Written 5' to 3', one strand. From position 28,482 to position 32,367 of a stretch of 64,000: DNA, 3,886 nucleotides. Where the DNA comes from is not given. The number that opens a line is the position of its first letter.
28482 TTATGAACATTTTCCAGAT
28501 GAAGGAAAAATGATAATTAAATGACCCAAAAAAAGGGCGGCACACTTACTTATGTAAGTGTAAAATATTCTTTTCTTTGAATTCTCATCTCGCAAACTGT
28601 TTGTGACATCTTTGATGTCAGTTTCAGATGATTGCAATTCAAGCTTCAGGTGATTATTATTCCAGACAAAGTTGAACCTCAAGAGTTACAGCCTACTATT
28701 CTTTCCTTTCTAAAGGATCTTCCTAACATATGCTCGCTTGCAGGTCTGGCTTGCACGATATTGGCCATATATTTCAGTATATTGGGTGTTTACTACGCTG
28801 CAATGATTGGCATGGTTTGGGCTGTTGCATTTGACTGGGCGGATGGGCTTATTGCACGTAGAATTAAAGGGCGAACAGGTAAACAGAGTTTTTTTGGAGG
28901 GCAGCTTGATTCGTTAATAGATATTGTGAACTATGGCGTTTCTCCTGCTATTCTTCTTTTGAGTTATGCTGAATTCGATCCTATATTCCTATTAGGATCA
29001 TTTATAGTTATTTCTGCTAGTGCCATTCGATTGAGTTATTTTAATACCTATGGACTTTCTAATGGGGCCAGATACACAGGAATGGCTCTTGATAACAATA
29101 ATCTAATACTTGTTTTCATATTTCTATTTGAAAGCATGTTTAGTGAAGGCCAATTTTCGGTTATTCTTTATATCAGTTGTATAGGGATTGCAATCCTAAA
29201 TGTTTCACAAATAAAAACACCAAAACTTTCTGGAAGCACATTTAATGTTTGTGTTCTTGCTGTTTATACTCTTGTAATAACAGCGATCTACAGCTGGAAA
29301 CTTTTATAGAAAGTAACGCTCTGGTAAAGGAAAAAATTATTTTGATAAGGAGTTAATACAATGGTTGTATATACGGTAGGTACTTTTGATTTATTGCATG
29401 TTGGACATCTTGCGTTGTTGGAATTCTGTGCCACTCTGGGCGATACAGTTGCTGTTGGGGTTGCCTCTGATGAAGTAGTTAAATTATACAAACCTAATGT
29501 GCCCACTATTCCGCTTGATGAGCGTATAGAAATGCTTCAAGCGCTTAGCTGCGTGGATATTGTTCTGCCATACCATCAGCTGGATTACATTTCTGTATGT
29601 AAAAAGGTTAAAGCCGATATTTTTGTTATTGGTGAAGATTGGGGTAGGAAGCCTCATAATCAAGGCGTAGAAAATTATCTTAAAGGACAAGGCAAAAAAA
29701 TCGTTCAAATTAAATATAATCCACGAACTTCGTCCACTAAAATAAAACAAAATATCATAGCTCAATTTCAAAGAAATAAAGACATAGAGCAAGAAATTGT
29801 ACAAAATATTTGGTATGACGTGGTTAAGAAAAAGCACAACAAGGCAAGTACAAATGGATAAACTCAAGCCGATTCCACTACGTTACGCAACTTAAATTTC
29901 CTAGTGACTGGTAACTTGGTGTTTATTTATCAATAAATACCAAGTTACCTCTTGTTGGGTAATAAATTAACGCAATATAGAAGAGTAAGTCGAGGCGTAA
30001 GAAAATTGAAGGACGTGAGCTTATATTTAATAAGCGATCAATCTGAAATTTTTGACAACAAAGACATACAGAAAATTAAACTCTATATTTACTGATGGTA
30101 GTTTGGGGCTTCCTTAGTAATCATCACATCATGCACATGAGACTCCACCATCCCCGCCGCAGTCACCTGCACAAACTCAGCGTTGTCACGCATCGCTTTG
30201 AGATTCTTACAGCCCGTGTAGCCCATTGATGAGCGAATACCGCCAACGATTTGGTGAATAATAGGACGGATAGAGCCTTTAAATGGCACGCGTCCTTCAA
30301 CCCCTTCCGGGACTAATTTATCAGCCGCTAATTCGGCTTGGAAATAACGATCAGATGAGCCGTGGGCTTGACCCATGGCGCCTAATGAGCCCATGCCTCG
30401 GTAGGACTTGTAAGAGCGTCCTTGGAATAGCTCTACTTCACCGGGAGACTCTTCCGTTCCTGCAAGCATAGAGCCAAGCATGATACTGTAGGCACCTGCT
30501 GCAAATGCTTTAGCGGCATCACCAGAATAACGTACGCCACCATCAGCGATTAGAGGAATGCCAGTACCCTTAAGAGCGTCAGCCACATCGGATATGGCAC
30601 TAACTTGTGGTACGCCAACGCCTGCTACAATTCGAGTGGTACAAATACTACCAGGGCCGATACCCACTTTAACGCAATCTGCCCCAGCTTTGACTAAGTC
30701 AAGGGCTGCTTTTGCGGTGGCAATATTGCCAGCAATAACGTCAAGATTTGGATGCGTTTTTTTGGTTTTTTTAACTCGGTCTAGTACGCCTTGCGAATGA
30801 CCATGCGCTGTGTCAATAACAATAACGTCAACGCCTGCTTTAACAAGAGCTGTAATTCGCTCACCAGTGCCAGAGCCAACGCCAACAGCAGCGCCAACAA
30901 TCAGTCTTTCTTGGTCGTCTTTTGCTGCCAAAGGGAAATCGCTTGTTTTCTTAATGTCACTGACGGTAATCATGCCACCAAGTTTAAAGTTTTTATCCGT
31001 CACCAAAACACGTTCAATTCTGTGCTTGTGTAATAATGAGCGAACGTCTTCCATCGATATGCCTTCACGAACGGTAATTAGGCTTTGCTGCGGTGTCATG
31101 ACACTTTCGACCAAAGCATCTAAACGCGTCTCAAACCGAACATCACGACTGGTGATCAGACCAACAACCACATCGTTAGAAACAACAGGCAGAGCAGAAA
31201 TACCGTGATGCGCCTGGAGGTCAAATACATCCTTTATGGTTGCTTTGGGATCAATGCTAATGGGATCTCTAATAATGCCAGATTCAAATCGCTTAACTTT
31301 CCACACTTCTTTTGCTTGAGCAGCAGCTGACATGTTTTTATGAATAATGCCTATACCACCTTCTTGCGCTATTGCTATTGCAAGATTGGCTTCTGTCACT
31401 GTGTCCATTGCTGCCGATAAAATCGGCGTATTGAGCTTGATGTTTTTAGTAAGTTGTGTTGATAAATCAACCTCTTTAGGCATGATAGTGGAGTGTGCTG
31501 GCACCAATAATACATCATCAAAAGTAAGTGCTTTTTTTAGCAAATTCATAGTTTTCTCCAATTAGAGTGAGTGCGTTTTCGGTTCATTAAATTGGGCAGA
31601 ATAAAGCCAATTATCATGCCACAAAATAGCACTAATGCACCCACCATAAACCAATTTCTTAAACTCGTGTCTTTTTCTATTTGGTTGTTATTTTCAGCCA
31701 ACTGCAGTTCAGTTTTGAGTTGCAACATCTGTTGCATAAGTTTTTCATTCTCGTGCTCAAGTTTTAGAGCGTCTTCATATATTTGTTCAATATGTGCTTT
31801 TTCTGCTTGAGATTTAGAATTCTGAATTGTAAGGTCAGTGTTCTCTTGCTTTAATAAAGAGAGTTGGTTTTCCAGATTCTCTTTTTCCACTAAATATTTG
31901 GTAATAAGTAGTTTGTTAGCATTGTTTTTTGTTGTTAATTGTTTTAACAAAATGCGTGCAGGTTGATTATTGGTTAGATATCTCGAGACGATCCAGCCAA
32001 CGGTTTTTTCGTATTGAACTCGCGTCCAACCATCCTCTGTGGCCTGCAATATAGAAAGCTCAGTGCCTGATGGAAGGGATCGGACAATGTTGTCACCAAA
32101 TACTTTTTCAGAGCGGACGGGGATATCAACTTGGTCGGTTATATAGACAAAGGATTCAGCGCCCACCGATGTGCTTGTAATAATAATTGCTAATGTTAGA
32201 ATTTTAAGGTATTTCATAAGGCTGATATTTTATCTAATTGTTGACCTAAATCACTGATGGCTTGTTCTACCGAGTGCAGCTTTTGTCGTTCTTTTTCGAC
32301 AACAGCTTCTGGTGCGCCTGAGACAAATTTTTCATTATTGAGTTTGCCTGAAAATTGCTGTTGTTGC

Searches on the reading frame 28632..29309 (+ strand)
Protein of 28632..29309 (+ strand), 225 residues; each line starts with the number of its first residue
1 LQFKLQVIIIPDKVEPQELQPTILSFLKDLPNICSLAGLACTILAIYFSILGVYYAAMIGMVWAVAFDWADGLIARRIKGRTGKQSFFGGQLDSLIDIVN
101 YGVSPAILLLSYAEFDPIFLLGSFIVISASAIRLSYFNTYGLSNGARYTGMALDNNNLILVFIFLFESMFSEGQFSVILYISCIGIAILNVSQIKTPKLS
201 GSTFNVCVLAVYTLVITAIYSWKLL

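Call 63: search_protein_families(library=pfam, proteins=[window:28632-29309:+], max_evalue=0.00001)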
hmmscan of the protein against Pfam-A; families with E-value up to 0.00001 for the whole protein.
window:28632-29309:+ (225 aa): 1 family
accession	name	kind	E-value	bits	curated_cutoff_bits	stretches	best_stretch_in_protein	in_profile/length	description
PF01066.26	CDP-OH_P_transf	-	7.2e-13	49.6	22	1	30-174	3-138/152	CDP-alcohol phosphatidyltransferase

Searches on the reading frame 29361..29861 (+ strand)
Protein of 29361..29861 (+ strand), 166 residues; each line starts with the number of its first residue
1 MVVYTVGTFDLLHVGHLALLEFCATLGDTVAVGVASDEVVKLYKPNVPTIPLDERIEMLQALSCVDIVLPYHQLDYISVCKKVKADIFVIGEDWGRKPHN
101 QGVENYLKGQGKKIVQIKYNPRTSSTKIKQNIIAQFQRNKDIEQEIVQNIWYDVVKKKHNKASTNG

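Call 63: search_protein_families(library=pfam, proteins=[window:29361-29861:+], max_evalue=0.00001)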
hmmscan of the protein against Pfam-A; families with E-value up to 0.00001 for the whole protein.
window:29361-29861:+ (166 aa): 1 family
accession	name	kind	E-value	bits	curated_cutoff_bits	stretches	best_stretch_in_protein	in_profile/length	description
PF01467.32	CTP_transf_like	-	1e-20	74.7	21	1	4-130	1-132/133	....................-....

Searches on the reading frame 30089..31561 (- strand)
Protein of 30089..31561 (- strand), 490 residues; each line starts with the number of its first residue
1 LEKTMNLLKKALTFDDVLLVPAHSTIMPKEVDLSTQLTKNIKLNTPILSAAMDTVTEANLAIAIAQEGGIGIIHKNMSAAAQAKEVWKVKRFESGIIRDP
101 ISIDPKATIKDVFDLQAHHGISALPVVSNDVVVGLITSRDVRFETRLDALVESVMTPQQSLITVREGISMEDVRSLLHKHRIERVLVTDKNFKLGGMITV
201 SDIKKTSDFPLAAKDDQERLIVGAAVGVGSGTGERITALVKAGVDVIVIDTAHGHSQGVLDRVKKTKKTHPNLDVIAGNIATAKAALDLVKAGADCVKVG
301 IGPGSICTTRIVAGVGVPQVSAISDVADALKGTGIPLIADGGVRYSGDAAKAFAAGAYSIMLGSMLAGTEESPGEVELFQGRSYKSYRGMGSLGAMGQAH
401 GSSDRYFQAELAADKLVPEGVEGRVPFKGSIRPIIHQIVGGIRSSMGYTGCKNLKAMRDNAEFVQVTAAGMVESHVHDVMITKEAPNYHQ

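Call 63: search_protein_families(library=pfam, proteins=[window:30089-31561:-], max_evalue=0.00001)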
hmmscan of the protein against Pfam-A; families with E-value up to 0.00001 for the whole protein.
window:30089-31561:- (490 aa): 3 families
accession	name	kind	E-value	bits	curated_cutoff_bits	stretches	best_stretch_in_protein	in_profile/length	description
PF00478.31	IMPDH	-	4.5e-160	532.7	25.6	1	11-477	1-345/345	IMP dehydrogenase / GMP reductase domain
PF00571.33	CBS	-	1.3e-17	64.2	24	2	97-142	6-52/57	CBS domain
PF03060.21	NMO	-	1.2e-11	45.1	28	1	211-374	81-233/331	Nitronate monooxygenase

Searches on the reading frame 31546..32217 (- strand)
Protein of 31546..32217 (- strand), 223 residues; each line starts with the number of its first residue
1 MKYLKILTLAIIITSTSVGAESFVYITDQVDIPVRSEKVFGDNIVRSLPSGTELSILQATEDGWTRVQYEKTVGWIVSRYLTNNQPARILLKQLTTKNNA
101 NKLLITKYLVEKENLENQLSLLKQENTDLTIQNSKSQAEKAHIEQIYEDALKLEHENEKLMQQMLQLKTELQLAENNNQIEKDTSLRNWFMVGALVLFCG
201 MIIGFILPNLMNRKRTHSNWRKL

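Call 63: search_protein_families(library=pfam, proteins=[window:31546-32217:-], max_evalue=0.00001)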
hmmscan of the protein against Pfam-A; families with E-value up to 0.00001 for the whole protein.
window:31546-32217:- (223 aa): 1 family
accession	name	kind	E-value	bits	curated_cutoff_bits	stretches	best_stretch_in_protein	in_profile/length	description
PF08239.17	SH3_3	-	9.8e-08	32.5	27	1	34-81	5-53/54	Bacterial SH3 domain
